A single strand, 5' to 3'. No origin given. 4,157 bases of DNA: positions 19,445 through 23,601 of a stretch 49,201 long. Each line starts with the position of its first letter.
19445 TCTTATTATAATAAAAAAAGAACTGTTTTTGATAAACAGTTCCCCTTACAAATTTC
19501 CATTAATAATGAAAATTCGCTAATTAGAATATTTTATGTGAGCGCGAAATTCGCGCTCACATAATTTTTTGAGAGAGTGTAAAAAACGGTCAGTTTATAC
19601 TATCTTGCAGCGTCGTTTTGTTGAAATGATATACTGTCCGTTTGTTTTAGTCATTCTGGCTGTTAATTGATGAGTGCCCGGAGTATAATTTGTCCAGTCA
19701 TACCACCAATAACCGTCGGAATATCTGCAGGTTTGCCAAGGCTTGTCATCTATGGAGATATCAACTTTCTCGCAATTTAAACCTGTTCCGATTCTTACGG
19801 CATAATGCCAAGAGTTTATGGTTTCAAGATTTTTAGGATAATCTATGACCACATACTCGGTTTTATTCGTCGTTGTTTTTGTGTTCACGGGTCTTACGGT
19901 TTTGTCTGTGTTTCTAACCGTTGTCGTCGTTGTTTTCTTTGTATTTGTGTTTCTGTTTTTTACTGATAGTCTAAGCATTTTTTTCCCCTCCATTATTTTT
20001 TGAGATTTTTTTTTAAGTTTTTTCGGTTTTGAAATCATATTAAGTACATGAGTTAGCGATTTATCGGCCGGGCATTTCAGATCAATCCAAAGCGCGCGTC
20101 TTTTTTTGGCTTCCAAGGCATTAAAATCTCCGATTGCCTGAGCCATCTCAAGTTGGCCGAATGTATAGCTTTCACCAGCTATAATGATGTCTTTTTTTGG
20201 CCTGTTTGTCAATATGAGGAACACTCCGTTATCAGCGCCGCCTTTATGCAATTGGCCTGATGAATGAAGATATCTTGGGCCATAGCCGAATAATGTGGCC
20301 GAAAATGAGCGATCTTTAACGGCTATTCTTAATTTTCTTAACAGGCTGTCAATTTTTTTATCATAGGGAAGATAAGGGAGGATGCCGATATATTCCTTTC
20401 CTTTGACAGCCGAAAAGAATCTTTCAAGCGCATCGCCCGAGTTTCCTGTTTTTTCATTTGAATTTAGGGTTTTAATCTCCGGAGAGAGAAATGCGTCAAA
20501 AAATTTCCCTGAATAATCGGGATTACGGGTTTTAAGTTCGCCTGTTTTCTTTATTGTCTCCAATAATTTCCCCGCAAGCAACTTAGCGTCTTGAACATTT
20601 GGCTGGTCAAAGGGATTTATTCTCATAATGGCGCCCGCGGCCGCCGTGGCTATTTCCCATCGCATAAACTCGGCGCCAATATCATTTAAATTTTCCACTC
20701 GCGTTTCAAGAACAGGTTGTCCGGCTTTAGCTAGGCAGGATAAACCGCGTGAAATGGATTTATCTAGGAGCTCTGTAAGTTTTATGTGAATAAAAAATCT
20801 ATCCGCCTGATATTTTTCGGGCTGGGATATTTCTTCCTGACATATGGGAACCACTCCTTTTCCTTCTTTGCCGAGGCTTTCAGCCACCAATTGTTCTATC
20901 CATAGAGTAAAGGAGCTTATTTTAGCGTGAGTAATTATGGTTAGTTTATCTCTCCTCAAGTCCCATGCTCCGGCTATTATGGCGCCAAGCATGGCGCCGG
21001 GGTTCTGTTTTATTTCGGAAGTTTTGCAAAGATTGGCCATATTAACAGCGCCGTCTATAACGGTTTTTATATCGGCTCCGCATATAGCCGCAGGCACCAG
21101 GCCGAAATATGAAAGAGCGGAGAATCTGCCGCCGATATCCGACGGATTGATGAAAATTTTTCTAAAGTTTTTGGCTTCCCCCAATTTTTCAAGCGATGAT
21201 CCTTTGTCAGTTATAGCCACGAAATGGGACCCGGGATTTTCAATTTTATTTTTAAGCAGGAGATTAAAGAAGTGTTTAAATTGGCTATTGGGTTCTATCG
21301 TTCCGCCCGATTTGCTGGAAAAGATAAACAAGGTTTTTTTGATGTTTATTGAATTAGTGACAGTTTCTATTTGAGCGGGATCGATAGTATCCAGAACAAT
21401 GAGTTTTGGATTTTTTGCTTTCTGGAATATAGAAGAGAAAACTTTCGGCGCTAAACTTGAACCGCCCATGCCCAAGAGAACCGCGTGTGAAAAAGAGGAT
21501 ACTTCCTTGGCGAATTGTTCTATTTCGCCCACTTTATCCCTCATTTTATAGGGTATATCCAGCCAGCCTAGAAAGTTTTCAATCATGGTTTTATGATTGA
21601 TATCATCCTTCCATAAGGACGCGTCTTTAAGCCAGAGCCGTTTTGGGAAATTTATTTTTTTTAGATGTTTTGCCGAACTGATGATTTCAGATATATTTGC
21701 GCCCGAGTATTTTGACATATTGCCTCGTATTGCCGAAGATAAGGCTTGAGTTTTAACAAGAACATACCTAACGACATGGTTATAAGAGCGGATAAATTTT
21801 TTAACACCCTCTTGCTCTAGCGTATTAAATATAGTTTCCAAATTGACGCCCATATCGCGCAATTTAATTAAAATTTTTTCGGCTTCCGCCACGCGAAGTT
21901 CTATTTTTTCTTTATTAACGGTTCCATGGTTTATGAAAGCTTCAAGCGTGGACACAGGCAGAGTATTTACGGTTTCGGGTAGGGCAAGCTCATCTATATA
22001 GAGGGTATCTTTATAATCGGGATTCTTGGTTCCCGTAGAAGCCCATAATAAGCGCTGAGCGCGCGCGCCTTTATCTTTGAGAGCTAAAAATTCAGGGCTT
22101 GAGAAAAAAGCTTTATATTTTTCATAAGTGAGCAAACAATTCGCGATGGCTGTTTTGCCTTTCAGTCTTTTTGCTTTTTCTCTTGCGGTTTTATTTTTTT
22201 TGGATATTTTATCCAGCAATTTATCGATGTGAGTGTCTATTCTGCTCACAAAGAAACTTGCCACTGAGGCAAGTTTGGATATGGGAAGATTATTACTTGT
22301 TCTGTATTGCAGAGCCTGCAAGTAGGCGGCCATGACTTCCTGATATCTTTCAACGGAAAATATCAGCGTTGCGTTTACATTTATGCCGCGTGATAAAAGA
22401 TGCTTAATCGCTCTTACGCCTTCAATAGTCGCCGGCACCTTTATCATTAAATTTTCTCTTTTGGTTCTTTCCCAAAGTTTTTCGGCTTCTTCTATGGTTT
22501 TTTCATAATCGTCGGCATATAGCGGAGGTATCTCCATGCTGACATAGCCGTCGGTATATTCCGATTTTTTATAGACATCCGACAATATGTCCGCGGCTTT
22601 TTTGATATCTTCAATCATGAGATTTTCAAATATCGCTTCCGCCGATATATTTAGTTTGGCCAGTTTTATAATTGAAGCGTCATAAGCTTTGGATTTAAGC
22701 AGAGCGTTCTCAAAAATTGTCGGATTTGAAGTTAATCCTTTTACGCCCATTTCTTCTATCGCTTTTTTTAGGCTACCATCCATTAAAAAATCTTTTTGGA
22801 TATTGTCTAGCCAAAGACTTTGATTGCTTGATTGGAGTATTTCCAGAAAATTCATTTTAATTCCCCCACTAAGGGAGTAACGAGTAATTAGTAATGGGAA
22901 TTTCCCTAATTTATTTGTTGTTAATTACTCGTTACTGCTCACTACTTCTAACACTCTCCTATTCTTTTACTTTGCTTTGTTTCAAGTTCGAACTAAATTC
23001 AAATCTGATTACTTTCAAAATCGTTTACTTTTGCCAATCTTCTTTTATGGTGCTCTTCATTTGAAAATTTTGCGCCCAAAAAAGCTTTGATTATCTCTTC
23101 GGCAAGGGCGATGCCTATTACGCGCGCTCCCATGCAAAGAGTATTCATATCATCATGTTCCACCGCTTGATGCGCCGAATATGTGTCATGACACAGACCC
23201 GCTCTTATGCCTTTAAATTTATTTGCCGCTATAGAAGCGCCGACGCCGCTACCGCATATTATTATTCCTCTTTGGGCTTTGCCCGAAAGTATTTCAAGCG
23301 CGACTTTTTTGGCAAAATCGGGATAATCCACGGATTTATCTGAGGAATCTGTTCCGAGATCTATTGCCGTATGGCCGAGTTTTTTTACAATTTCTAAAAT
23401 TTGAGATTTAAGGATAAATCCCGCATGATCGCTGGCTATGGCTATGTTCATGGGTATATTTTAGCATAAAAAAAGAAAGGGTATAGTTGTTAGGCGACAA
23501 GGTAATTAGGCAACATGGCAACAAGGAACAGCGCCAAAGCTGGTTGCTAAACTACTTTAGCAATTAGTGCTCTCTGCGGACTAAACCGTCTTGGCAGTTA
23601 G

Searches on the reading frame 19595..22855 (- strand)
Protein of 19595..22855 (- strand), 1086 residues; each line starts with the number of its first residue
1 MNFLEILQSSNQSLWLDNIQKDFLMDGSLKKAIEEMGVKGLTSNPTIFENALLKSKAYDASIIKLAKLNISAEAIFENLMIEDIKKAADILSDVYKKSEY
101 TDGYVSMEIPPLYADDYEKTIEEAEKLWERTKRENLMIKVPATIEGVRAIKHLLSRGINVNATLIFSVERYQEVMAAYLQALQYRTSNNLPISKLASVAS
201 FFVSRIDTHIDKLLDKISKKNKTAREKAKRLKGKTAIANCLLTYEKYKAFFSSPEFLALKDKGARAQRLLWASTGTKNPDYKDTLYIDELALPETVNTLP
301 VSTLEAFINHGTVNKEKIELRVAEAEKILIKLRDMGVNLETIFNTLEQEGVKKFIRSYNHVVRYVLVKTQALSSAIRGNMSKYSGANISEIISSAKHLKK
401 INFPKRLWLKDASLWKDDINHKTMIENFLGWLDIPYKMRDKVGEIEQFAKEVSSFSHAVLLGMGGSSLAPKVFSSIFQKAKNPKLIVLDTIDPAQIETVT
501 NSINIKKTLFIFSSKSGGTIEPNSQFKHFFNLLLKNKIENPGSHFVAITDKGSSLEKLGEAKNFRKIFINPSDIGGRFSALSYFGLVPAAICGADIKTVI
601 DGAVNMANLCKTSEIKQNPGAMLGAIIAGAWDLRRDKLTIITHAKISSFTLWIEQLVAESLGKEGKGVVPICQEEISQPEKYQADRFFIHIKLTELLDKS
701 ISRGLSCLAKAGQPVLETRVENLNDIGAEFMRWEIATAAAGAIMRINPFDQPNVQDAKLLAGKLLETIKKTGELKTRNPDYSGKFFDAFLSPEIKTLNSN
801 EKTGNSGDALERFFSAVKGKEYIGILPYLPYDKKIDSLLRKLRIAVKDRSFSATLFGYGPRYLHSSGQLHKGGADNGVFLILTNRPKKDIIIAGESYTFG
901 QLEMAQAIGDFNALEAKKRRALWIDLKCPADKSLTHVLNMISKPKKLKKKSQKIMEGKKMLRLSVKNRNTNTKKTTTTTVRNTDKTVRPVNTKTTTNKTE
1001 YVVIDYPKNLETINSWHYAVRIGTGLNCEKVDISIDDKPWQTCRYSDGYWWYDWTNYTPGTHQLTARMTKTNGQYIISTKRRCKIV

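Call 8: search_protein_families(library=pfam, proteins=[window:19595-22855:-], max_evalue=0.001)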
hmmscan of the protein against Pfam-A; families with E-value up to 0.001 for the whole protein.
window:19595-22855:- (1086 aa): 2 families
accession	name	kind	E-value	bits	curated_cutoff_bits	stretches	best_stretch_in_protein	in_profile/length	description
PF00923.25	TAL_FSA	-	4.4e-78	263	27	1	14-361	1-281/285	Transaldolase/Fructose-6-phosphate aldolase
PF00342.24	PGI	-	2.3e-19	69.8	22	1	452-664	93-309/486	Phosphoglucose isomerase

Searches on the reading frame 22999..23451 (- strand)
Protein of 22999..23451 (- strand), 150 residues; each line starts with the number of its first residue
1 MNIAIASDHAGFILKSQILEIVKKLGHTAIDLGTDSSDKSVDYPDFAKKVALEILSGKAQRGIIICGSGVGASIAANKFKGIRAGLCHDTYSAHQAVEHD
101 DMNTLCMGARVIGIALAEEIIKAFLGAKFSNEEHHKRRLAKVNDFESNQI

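Call 8: search_protein_families(library=pfam, proteins=[window:22999-23451:-], max_evalue=0.001)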
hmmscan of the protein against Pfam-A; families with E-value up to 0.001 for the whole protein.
window:22999-23451:- (150 aa): 1 family
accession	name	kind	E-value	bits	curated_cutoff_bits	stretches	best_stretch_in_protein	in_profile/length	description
PF02502.23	LacAB_rpiB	-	2.2e-55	186.9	24.7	1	3-142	1-138/138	Ribose/Galactose Isomerase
